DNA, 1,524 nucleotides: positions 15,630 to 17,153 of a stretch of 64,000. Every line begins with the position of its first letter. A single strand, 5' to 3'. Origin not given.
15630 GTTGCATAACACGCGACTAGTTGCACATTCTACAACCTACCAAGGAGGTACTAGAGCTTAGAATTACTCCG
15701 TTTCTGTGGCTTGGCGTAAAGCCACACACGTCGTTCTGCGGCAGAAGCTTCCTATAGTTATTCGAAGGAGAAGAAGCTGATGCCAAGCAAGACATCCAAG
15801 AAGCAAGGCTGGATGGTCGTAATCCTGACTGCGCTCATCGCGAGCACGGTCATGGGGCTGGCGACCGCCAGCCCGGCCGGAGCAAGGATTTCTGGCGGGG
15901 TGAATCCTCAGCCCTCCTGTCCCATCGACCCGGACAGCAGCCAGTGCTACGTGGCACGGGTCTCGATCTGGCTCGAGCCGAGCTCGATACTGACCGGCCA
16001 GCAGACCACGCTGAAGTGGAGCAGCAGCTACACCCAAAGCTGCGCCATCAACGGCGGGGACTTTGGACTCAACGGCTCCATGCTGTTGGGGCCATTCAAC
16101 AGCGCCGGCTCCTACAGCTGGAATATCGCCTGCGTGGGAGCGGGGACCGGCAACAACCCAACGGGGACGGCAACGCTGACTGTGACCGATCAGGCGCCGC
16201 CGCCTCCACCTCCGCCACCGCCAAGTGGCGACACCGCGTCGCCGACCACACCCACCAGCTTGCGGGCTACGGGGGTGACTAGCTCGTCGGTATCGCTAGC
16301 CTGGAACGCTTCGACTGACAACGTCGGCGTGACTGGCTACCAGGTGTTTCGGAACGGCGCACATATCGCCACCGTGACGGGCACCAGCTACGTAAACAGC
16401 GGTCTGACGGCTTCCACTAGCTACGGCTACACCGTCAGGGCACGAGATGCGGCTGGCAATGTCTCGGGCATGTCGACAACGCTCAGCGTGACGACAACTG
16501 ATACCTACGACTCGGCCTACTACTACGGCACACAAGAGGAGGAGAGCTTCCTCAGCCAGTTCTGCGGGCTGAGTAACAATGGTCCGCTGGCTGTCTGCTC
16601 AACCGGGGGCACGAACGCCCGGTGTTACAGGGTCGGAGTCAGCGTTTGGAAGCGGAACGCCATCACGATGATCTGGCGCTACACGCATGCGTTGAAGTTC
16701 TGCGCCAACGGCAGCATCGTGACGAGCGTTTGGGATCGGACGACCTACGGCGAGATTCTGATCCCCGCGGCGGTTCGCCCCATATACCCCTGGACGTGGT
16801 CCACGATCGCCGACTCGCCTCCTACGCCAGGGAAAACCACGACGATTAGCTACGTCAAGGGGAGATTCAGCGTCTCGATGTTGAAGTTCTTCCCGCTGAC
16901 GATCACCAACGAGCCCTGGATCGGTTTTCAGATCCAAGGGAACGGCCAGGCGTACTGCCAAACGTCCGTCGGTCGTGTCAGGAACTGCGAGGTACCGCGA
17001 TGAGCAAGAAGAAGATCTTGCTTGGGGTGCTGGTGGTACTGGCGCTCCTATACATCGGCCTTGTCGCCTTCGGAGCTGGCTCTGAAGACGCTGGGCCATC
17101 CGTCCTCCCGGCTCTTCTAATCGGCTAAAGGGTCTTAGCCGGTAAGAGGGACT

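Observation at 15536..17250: Compositionally foreign high-GC islet encoding a secreted FN3 protein (possible acquisition from a high-GC Gram-positive)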

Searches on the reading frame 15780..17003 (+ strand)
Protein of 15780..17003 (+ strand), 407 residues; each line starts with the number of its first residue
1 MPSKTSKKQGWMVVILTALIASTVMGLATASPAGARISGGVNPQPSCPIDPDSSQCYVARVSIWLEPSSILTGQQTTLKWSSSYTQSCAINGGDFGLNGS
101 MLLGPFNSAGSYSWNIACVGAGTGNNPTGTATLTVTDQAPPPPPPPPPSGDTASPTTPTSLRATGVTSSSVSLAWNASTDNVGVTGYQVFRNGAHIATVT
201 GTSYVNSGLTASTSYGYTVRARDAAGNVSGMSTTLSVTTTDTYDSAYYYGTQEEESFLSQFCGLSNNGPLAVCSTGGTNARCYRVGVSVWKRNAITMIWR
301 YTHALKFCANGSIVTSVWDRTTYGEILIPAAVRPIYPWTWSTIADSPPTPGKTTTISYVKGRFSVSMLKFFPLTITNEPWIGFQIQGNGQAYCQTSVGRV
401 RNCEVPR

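Call 6: search_protein_families(library=pfam, proteins=[window:15780-17003:+], max_evalue=0.01)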
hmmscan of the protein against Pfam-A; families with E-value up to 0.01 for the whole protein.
window:15780-17003:+ (407 aa): 2 families
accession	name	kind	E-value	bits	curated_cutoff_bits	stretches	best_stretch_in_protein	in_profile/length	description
PF00041.27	fn3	-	1e-08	35.7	25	1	157-234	2-80/84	Fibronectin type III domain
PF16893.11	fn3_2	-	0.0089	16.6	27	0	154-238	2-88/89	Fibronectin type III domain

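Call 8: find_homologous_proteins(query=window:15780-17003:+)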
Query window:15780-17003:+ (407 aa): 1955 proteins with E <= 0.001 among 8000 candidates; the best 120 are listed.
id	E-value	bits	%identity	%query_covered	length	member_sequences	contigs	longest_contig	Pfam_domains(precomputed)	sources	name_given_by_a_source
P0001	8.2e-271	916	100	100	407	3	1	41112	PF00041.28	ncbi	-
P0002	2.1e-118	414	52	23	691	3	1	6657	PF25059.2,PF25523.2,PF06486.17,PF25832.1,PF02276.24,PF25788.3,PF18370.8,PF25833.1,PF00041.28,PF16656.12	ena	-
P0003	4.0e-115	403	53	26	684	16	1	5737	PF25523.2,PF06486.17,PF02276.24,PF25788.3,PF18370.8,PF00041.28,PF19077.7,PF20164.5,PF16656.12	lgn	-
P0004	1.5e-113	398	42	40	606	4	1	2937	PF20821.3,PF25059.2,PF25523.2,PF23376.2,PF25832.1,PF18861.8,PF25788.3,PF16656.12,PF06486.17,PF18370.8,PF25833.1,PF00041.28,PF19077.7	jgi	jgi:chitodextrinase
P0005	9.9e-113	395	54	24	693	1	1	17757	PF25059.2,PF06486.17,PF25832.1,PF25788.3,PF25833.1,PF00041.28,PF19077.7,PF16656.12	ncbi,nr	ncbi:MAG TPA: fibronectin type III domain-containing protein, partial [Candidatus Acidoferrum sp.]|n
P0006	2.1e-112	394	48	27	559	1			PF25059.2,PF06486.17,PF11230.14,PF25788.3,PF18370.8,PF08329.17,PF00041.28,PF19077.7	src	-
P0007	2.1e-112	394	53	23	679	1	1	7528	PF25523.2,PF06486.17,PF02276.24,PF25788.3,PF18370.8,PF00041.28,PF19077.7,PF16656.12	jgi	jgi:chitodextrinase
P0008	4.0e-112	393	56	26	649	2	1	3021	PF25523.2,PF23376.2,PF06486.17,PF02276.24,PF25788.3,PF18370.8,PF25814.2,PF00041.28,PF16656.12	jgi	jgi:chitodextrinase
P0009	1.6e-110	388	41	37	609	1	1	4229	PF25059.2,PF25523.2,PF23376.2,PF06486.17,PF25832.1,PF18861.8,PF25788.3,PF18370.8,PF00041.28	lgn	-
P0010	8.2e-109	382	45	33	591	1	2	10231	PF25059.2,PF25523.2,PF23376.2,PF06486.17,PF25832.1,PF18861.8,PF25788.3,PF18370.8,PF25833.1,PF00041.28,PF16656.12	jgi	jgi:chitodextrinase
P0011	6.8e-108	379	42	41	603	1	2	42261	PF06486.17,PF02276.24,PF25788.3,PF18370.8,PF00041.28,PF16656.12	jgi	jgi:chitodextrinase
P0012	6.1e-107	376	55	22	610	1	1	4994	PF25059.2,PF25523.2,PF23376.2,PF06486.17,PF25832.1,PF25788.3,PF18370.8,PF25833.1,PF00041.28,PF16656.12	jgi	jgi:chitodextrinase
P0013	2.3e-105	371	55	22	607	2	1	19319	PF25523.2,PF23376.2,PF06486.17,PF25832.1,PF25788.3,PF18370.8,PF00041.28,PF16656.12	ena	-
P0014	4.4e-104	367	60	22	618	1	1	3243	PF16655.13,PF25523.2,PF25832.1,PF25788.3,PF18370.8,PF00041.28,PF16656.12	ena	-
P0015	1.4e-103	365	49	32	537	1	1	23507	PF25523.2,PF06486.17,PF02276.24,PF25788.3,PF18370.8,PF00041.28,PF16656.12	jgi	jgi:chitodextrinase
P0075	4.9e-57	212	72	34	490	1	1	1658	-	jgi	jgi:hypothetical protein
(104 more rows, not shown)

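Call 10: list_cluster_members(proteins=[P0001, P0075])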
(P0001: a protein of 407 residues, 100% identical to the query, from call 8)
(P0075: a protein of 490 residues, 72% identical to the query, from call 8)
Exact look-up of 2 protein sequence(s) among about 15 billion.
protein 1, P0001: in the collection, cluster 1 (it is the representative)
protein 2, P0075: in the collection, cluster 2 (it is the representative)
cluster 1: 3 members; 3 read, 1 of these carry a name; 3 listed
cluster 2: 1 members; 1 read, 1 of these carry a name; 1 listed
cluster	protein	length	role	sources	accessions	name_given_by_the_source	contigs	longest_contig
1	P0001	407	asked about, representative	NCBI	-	-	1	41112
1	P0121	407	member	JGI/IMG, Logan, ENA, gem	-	hypothetical protein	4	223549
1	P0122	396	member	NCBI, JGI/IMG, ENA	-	-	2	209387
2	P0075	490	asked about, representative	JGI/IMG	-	hypothetical protein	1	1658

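Call 11: find_encoding_contigs(protein=P0121, flank=10000, max_places=6)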
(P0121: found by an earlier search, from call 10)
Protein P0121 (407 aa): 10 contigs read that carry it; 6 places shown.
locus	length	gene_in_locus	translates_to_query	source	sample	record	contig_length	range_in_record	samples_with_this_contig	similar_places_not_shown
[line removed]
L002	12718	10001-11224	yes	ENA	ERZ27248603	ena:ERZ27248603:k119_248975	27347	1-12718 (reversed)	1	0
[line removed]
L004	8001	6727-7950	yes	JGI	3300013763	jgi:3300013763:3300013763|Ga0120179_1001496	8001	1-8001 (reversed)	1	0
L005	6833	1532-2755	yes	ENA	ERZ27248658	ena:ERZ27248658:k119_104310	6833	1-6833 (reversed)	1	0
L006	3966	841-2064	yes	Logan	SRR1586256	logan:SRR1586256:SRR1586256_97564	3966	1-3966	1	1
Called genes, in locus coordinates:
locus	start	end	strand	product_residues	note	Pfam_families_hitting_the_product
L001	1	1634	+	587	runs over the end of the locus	PF00999:Na_H_Exchanger, PF02254:TrkA_N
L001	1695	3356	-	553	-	-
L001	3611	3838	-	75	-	-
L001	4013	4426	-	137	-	PF02325:CCB3_YggT (weak)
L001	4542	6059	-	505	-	PF03116:NQR2_RnfD_RnfE (weak), PF00175:NAD_binding_1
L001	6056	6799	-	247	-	PF02424:ApbE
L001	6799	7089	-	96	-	PF04205:FMN_bind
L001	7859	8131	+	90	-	PF11387:DUF2795 (weak)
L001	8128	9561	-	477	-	PF00266:Aminotran_5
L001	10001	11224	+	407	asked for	PF00041:fn3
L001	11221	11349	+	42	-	-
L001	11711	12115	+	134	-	PF08570:DUF1761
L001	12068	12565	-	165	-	PF01569:PAP2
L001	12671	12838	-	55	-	-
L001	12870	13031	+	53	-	-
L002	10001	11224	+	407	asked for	PF00041:fn3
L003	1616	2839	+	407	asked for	PF00041:fn3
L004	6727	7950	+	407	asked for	PF00041:fn3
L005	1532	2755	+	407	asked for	PF00041:fn3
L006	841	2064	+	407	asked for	PF00041:fn3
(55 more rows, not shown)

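Call 12: find_encoding_contigs(protein=P0075, flank=10000)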
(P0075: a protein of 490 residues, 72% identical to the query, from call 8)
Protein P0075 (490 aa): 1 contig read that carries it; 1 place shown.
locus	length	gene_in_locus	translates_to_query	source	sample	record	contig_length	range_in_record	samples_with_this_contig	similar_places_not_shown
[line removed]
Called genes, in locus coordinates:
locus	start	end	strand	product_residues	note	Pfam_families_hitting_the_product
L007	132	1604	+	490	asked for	-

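Call 51: search_protein_families(library=pfam, proteins=[P0075], max_evalue=1)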
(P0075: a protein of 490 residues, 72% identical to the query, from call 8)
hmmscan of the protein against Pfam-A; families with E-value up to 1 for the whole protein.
P0075 (490 aa): 0 families

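Call 54: search_protein_families(library=phrogs, proteins=[window:15780-17003:+], max_evalue=0.01)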
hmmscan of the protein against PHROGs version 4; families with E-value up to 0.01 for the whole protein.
window:15780-17003:+ (407 aa): 4 families
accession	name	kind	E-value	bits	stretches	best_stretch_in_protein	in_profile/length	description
phrog_1696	-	tail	2.9e-18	65.4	1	149-240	209-300/2079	major tail protein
phrog_6813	-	unknown function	1.6e-15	57.4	1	151-245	605-699/907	-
phrog_31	-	tail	1.1e-05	24.4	1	110-244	936-1066/1565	central tail fiber J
phrog_7440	-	tail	2.3e-05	24.6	1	153-239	250-334/354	major tail protein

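Call 62: find_encoding_contigs(protein=P0122, flank=6000, max_places=4)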
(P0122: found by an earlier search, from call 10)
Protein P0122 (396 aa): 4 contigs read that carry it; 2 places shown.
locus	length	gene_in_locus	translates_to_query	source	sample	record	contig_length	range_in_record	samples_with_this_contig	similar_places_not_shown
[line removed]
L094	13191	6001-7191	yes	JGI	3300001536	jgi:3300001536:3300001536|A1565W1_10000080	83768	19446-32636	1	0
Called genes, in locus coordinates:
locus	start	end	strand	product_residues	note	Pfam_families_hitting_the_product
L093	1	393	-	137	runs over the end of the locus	PF02325:CCB3_YggT (weak)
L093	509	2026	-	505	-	PF03116:NQR2_RnfD_RnfE (weak), PF00175:NAD_binding_1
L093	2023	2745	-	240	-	PF02424:ApbE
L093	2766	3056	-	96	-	PF04205:FMN_bind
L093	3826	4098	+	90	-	PF11387:DUF2795 (weak)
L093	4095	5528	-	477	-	PF00266:Aminotran_5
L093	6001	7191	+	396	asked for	PF00041:fn3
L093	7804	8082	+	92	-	PF08570:DUF1761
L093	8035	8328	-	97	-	PF01569:PAP2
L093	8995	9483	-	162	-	PF01726:LexA_DNA_bind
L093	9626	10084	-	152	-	PF04138:GtrA_DPMS_TM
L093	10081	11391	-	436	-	PF04932:Wzy_C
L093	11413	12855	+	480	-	PF13727:CoA_binding_3, PF02397:Bac_transf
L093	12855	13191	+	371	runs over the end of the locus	PF13439:Glyco_transf_4, PF20706:GT4-conflict (weak), PF00534:Glycos_transf_1, PF13692:Glyco_trans_1_4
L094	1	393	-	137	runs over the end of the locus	PF02325:CCB3_YggT (weak)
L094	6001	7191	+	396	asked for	PF00041:fn3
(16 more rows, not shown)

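Call 63: find_encoding_contigs(protein=P0001, flank=3000, max_places=4)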
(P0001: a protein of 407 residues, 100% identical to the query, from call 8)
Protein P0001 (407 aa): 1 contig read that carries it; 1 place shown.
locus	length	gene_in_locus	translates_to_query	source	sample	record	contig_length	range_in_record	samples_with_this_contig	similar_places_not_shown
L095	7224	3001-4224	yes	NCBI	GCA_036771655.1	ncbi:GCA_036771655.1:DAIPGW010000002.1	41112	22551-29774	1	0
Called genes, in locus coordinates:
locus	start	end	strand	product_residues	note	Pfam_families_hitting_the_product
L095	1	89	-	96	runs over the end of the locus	PF04205:FMN_bind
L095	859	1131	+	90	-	PF11387:DUF2795 (weak)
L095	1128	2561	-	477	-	PF00266:Aminotran_5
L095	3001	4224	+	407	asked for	PF00041:fn3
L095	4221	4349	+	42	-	-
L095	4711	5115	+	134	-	PF08570:DUF1761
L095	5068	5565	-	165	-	PF01569:PAP2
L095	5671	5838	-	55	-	-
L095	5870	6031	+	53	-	-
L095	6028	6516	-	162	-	PF01726:LexA_DNA_bind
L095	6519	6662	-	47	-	-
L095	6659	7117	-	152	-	PF04138:GtrA_DPMS_TM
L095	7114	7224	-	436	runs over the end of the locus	PF04932:Wzy_C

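Call 92: search_protein_families(library=padloc, proteins=[window:15780-17000:+], max_evalue=0.1)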
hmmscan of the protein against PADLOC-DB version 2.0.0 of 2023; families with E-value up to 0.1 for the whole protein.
window:15780-17000:+ (407 aa): 0 families

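Call 93: search_protein_families(library=ncbifam, proteins=[window:15780-17000:+], max_evalue=0.01)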
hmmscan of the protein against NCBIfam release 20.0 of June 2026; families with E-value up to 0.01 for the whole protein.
window:15780-17000:+ (407 aa): 2 families
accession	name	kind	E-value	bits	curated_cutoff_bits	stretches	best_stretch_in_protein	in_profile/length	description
NF041611.1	exoglucan_CbhB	equivalog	9.4e-29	100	1950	1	147-241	698-792/997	exoglucanase CbhB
NF045522.1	MXAN_2561_fam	equivalog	0.00037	20.1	150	1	151-248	165-267/304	MXAN_2561 family MXYO-CTERM-anchored protein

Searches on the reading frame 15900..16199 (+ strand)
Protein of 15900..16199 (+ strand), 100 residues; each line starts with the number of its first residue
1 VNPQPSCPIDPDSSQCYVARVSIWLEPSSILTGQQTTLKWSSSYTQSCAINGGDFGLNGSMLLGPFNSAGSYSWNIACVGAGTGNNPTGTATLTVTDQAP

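Call 74: search_solved_structures(query=window:15900-16199:+, max_evalue=10)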
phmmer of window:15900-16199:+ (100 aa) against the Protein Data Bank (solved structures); distinct sequences matched with E-value up to 10: 3.
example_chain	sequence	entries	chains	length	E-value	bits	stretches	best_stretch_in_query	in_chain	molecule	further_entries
4b45_A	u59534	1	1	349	0.68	13.5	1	11-62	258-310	CELL DIVISION PROTEIN FTSZ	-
8pk5_B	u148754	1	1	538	1.4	12.6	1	7-39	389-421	Integrator complex subunit 14,Zinc finger protein 609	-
6sn1_B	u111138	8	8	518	1.4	12.6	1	7-39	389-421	Integrator complex subunit 14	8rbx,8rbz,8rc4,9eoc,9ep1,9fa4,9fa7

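Call 86: predict_structure(alignment_id=A7)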
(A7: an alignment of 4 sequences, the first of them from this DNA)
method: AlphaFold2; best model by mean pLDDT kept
length: 96 residues; sequences in the alignment: 4
mean_pLDDT: 87.7   pTM: 0.76
mean pLDDT of the five models: 87.7, 87.5, 84.6, 66.7, 65.7
residues with pLDDT >= 90: 59; 70-90: 23; 50-70: 12; < 50: 2
segments of 3 or more residues with pLDDT < 50: none
pLDDT, mean of each block of 10 residues (from residue 1): 59 81 97 96 90 93 95 87 91 90
secondary structure, 60 per line:
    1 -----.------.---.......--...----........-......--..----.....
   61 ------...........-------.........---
elements in order: E17-23 E26-28 E33-40 E42-47 E56-60 E67-77 E85-93

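Call 88: fold_search(model_id=the predicted structure, library=pdb)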
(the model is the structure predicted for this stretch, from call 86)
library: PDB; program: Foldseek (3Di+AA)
matches with E <= 10: 1373; with E <= 0.001: 0
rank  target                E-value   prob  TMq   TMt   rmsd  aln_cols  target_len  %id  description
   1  9rcs_A                1.3e-02  1.00  0.50  0.20   4.6        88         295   20  Cardioderma bat coronavirus KY43 receptor binding domain in complex with human CEACAM6 (released 2026-04-08)
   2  8bw0_C                1.7e-02  1.00  0.48  0.30   4.5        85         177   21  Structure of CEACAM5 A3-B3 domain in Complex with Tusamitamab Fab (released 2024-01-24)
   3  6xno_A                1.9e-02  1.00  0.56  0.51   4.2       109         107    9  Crystal structure of E99A mutant of human CEACAM1 (released 2021-03-24)
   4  1l0q_A                1.9e-02  1.00  0.53  0.16   3.8        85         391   10  Tandem YVTN beta-propeller and PKD domains from an archaeal surface layer protein (released 2002-11-06)
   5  2v5m_A                1.9e-02  1.00  0.45  0.15   5.1        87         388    8  Structural basis for Dscam isoform specificity (released 2007-09-11)
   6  3pe9_B                2.0e-02  1.00  0.45  0.48   5.1        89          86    8  Structures of Clostridium thermocellum CbhA fibronectin(III)-like modules (released 2011-11-23)
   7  7o52_U                2.2e-02  1.00  0.55  0.36   4.2        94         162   17  CD22 d6-d7 in complex with Fab m971 (released 2021-07-28)
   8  4qxw_A                2.5e-02  1.00  0.56  0.51   4.1       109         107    9  Crystal structure of the human CEACAM1 membrane distal amino terminal (N)-domain (released 2014-11-12)
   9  7wmp_A                2.5e-02  1.00  0.56  0.24   4.5        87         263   14  Tail structure of Helicobacter pylori bacteriophage KHP30 (released 2023-03-01)
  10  3qp3_A                2.8e-02  1.00  0.56  0.53   4.0        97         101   13  Crystal structure of titin domain M4, tetragonal form (released 2012-02-15)
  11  2f8v_A                2.8e-02  1.00  0.55  0.30   4.0       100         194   13  Structure of full length telethonin in complex with the N-terminus of titin (released 2006-06-27)
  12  6fg9_A                3.2e-02  1.00  0.51  0.07   4.2        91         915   13  Mouse SORCS2 ectodomain (sortilin related VPS10 domain containing receptor 2) (released 2018-08-01)
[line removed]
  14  3pe9_A                3.5e-02  1.00  0.47  0.49   5.0        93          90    8  Structures of Clostridium thermocellum CbhA fibronectin(III)-like modules (released 2011-11-23)
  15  9fyn                  3.5e-02  0.99  0.48  0.08   7.2       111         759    8  Lacto-N-biosidase from Trueperella pyogenes (released 2024-10-09)
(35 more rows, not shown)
